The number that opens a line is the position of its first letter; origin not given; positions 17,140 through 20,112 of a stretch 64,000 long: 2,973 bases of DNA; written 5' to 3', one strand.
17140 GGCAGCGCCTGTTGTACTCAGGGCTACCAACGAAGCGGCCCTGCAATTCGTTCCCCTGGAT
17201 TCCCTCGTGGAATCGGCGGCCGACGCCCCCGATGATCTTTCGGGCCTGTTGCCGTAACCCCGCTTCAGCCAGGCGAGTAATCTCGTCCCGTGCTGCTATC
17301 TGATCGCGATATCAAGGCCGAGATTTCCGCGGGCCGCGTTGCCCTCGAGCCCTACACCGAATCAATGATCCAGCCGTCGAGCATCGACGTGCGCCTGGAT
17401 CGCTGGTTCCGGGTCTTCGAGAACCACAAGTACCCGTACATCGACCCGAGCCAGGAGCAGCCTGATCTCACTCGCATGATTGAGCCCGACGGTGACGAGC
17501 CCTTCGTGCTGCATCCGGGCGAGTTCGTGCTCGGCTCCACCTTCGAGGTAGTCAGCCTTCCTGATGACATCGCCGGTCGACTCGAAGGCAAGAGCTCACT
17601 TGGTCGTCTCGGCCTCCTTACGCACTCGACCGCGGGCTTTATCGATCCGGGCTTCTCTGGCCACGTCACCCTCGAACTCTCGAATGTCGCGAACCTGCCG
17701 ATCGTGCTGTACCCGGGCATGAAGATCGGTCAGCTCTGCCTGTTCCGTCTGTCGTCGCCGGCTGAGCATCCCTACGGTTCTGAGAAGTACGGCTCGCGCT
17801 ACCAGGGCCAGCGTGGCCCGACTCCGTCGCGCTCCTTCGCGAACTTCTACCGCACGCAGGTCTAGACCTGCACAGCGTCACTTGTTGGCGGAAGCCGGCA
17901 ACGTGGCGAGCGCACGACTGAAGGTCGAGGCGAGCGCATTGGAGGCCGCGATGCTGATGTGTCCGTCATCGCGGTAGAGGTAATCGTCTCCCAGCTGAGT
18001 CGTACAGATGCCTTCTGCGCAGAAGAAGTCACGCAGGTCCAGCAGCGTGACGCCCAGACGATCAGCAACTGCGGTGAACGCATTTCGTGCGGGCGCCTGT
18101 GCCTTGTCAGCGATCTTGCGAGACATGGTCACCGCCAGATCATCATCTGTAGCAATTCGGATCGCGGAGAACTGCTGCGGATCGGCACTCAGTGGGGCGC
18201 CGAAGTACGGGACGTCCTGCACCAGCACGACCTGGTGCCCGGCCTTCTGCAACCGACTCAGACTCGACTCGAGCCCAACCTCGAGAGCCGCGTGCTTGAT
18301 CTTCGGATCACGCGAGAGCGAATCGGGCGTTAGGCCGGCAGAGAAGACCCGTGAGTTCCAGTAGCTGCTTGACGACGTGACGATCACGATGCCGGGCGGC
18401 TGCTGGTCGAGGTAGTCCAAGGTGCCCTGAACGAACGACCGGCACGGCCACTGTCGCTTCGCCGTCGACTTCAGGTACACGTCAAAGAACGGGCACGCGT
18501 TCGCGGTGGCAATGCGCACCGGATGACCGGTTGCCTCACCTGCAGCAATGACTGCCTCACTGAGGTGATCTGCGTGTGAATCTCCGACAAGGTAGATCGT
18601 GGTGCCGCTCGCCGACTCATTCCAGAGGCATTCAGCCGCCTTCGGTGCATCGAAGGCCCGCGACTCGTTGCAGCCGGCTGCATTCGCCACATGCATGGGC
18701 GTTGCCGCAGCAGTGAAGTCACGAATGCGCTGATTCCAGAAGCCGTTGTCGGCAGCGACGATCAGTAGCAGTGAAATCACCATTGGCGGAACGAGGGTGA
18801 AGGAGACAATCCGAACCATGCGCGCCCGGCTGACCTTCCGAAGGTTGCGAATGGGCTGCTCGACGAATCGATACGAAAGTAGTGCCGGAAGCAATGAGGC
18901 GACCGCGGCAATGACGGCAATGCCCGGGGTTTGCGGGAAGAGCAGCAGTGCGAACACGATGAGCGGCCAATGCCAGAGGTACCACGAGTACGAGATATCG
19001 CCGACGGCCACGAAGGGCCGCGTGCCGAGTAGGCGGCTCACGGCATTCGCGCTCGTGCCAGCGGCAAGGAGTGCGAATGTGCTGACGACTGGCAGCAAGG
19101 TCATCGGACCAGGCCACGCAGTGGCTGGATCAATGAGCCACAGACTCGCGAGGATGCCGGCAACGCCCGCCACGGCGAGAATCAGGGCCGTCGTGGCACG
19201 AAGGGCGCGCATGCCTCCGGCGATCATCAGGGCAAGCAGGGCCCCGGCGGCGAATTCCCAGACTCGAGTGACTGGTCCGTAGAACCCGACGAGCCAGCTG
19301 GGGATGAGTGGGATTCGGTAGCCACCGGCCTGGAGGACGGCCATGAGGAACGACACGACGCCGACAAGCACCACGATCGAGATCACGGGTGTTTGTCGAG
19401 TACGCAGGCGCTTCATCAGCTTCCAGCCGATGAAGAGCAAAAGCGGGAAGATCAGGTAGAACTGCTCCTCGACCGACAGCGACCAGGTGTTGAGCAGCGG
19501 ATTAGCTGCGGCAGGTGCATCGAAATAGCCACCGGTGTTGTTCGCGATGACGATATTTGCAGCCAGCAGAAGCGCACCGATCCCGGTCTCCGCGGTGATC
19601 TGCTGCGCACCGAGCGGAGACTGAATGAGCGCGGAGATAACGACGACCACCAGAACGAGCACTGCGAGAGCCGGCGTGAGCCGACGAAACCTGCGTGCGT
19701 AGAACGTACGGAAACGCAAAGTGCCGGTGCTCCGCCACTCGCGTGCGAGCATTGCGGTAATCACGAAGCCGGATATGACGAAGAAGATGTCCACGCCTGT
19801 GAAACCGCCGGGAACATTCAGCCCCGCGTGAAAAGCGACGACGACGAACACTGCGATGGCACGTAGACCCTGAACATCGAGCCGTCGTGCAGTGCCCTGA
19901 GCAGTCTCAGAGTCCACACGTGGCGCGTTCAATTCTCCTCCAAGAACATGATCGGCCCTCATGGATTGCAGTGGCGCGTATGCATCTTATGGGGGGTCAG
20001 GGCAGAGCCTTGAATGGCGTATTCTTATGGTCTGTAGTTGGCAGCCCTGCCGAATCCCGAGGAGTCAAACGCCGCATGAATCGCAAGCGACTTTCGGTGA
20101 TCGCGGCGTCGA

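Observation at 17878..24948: Wall-glycopolymer locus pairing a PAPS-type sulfotransferase with a secreted Cys-sulfatase: possible sulfated teichoic-acid-like polymer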

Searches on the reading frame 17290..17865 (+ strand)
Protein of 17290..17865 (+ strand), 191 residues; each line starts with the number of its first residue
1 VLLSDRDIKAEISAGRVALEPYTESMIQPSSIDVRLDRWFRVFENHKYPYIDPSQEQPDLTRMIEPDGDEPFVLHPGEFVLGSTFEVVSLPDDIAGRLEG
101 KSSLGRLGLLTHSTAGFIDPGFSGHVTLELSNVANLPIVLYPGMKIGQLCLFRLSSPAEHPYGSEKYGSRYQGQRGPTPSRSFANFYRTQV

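Call 4: search_protein_families(library=pfam, proteins=[window:17290-17865:+], max_evalue=0.01)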
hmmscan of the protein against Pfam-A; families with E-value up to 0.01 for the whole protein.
window:17290-17865:+ (191 aa): 4 families
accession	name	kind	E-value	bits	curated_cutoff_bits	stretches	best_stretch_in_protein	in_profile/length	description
PF22769.1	DCD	-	4.2e-48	163.8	27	1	3-153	2-152/153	dCTP deaminase-like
PF22569.1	DCD_C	-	2.2e-09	37.4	22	1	64-175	70-185/192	2'-deoxycytidine 5'-triphosphate deaminase (DCD), C-terminal domain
PF06559.16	DCD_N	-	2.4e-09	37.7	21.4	1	2-151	4-160/164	2'-deoxycytidine 5'-triphosphate deaminase (DCD) N-terminal domain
PF00692.24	dUTPase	-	8.2e-07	29.3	22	1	72-163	24-113/129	dUTPase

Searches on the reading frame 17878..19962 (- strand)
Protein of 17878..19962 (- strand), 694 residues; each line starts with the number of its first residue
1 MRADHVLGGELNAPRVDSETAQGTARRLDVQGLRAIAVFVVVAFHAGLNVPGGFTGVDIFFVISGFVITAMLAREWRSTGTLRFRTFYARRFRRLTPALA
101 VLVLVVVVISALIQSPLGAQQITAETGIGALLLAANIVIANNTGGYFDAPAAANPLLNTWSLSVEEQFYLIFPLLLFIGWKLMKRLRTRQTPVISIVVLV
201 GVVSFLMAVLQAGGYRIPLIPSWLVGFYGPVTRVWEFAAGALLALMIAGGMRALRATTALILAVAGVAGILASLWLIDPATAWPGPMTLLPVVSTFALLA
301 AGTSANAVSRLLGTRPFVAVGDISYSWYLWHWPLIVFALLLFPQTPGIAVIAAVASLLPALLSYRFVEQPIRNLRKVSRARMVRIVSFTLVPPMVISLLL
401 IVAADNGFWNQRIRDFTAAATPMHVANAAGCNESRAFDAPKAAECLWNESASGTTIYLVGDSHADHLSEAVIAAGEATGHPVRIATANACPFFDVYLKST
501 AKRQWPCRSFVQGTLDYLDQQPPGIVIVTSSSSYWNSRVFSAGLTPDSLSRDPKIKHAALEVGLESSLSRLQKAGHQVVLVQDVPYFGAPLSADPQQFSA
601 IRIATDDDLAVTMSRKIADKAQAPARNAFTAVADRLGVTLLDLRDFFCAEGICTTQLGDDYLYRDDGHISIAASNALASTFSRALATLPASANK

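Call 4: search_protein_families(library=pfam, proteins=[window:17878-19962:-], max_evalue=0.01)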
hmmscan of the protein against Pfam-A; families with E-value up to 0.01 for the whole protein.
window:17878-19962:- (694 aa): 2 families
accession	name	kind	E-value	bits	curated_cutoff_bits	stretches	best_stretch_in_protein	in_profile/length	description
PF19040.6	SGNH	-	3e-39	135.6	27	1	441-682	11-247/248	SGNH domain (fused to AT3 domains)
PF01757.29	Acyl_transf_3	-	7.3e-27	94.7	31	1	30-364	4-325/326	Acyltransferase domain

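Call 5: search_protein_families(library=ncbifam, proteins=[window:17878-19962:-], max_evalue=0.001)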
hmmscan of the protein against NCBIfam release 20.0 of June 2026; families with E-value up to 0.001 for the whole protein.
window:17878-19962:- (694 aa): 1 family
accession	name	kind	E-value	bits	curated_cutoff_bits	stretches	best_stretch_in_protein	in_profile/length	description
NF058601.1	ActlTfSucTMsmeg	equivalog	2.7e-49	168.2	1275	2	19-383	24-392/723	acetyltransferase SucT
